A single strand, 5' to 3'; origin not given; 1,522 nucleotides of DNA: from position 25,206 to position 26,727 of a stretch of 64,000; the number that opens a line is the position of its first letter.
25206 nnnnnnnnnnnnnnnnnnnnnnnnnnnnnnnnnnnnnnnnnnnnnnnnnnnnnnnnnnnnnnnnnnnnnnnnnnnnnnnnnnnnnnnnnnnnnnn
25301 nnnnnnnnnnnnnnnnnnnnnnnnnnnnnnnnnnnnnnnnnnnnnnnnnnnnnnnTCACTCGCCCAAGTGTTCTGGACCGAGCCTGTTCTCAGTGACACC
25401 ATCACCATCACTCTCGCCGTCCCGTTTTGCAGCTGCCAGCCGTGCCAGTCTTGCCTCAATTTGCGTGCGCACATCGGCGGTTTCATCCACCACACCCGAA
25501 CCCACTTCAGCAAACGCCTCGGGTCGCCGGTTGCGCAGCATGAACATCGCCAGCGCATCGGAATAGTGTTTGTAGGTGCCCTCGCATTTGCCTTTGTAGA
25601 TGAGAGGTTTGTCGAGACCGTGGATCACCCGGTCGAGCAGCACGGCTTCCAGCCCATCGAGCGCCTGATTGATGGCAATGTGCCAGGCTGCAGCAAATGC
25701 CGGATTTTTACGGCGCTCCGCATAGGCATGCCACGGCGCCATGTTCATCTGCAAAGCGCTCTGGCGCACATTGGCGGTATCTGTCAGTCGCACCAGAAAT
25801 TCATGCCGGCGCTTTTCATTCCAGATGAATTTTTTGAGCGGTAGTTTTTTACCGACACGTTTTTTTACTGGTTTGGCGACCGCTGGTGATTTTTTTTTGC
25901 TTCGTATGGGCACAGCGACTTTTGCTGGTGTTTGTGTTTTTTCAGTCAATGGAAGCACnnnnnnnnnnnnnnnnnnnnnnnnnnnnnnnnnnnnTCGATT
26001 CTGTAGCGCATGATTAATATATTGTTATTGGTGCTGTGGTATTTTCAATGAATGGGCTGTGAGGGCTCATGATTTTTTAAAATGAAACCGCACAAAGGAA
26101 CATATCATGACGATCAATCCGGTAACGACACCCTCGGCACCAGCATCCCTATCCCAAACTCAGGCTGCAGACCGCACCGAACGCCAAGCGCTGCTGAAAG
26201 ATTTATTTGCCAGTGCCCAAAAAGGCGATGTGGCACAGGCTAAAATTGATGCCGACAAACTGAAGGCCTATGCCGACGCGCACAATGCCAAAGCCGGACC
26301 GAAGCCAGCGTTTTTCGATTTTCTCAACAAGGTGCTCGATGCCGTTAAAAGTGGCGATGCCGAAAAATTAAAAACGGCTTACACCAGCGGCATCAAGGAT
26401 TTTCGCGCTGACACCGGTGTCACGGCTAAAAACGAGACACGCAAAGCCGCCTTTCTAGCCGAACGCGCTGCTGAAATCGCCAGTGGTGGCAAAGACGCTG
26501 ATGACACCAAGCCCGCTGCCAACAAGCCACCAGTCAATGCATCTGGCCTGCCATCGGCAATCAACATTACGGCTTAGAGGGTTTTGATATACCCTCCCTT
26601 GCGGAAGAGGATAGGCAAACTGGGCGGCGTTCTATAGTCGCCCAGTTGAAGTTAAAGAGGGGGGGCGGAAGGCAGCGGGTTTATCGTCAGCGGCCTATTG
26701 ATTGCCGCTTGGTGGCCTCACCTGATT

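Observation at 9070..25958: RcGTA-like head-tail cluster with several departures from the canonical architecture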

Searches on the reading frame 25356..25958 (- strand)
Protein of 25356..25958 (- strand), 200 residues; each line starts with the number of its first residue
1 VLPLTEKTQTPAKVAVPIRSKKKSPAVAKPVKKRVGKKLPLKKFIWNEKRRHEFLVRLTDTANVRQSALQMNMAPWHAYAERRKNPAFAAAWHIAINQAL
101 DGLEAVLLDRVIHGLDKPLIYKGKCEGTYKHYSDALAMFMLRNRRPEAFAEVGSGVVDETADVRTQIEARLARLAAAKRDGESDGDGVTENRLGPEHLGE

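Call 4: search_protein_families(library=pfam, max_evalue=0.01, proteins=[window:25356-25958:-])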
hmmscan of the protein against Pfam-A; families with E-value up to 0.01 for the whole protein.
window:25356-25958:- (200 aa): 0 families

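Call 43: search_protein_families(library=phrogs, max_evalue=0.001, proteins=[window:25356-25949:-])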
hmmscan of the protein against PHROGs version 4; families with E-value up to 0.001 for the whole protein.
window:25356-25949:- (197 aa): 1 family
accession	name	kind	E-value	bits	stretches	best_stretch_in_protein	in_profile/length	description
phrog_4044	-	head and packaging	2.9e-21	76.7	1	37-157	18-139/180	terminase small subunit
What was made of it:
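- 25356..25949 (-): Small terminase, 197 aa (TTG start after GAAGGAG). phrog_4044 terminase small subunit, E = 3e-21 (call 43).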

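Call 44: search_protein_families(library=ncbifam, max_evalue=0.001, proteins=[window:25356-25949:-])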
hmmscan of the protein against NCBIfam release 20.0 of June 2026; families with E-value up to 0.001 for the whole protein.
window:25356-25949:- (197 aa): 0 families

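Call 67: search_protein_families(library=pfam, max_evalue=10, proteins=[window:25356-25949:-])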
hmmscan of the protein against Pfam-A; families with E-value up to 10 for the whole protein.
window:25356-25949:- (197 aa): 1 family
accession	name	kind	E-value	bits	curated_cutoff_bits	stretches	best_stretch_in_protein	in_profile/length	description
PF14075.11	UBN_AB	-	0.043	13.9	25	1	18-51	129-162/211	Ubinuclein conserved middle domain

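Call 93: search_solved_structures(query=window:25356-25949:-, max_evalue=10, show_alignments=2)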
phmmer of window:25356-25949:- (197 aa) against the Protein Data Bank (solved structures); distinct sequences matched with E-value up to 10: 1.
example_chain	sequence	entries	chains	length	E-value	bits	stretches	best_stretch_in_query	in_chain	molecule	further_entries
7koe_B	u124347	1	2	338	0.19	14.8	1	93-151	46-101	Electron transfer flavoprotein, alpha subunit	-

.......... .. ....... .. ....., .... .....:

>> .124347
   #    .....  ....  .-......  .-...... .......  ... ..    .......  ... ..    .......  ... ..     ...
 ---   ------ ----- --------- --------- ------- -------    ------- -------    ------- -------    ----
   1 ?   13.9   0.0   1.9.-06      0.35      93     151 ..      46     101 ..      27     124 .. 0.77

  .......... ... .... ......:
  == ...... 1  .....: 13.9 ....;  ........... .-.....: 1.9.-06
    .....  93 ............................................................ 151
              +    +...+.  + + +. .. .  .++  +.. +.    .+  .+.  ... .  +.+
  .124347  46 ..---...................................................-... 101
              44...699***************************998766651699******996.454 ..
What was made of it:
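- On RcGTA-like gene transfer agent: No Pfam or PDB match resolves the N-terminus (calls 4, 67, 93).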

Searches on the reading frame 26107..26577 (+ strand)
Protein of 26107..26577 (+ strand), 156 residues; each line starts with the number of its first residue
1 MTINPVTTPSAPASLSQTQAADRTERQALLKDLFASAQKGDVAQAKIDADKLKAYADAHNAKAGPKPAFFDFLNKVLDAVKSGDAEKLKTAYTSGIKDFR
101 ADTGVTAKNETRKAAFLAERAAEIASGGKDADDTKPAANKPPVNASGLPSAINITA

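Call 7: search_protein_families(library=pfam, max_evalue=0.01, proteins=[window:26107-26577:+])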
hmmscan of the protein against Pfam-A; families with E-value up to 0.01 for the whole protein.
window:26107-26577:+ (156 aa): 1 family
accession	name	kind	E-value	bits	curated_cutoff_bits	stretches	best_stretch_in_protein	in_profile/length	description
PF18240.7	PSII_Pbs31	-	0.0069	17.1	25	1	72-96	63-87/93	Photosystem II Psb31 protein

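Call 43: search_protein_families(library=phrogs, max_evalue=0.001, proteins=[window:26107-26577:+])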
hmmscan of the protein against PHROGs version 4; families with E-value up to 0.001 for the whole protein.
window:26107-26577:+ (156 aa): 0 families

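Call 67: search_protein_families(library=pfam, max_evalue=10, proteins=[window:26107-26577:+])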
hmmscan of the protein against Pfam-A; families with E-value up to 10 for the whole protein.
window:26107-26577:+ (156 aa): 4 families
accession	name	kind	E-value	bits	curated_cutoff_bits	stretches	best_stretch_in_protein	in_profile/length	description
PF18240.7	PSII_Pbs31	-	0.0069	17.1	25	1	72-96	63-87/93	Photosystem II Psb31 protein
PF20675.2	MPH2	-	0.014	16.6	29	1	67-101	59-93/107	Maintenance of Photosystem II under High light 2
PF12464.13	Mac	-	0.14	12.9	22.1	1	17-36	32-51/53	Maltose acetyltransferase hexapeptide capping motif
PF16257.11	UxaE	-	0.2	10.7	27.1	1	14-99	113-199/475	tagaturonate epimerase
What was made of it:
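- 26107..26577 (+): 156-aa ORF of unknown function on the opposite strand, between gafA and TerS. No family hit (calls 43, 67).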

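Call 103: search_protein_families(library=padloc, max_evalue=0.001, proteins=[window:26107-26577:+])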
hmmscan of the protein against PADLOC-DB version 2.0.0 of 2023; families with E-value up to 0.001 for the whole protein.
window:26107-26577:+ (156 aa): 0 families
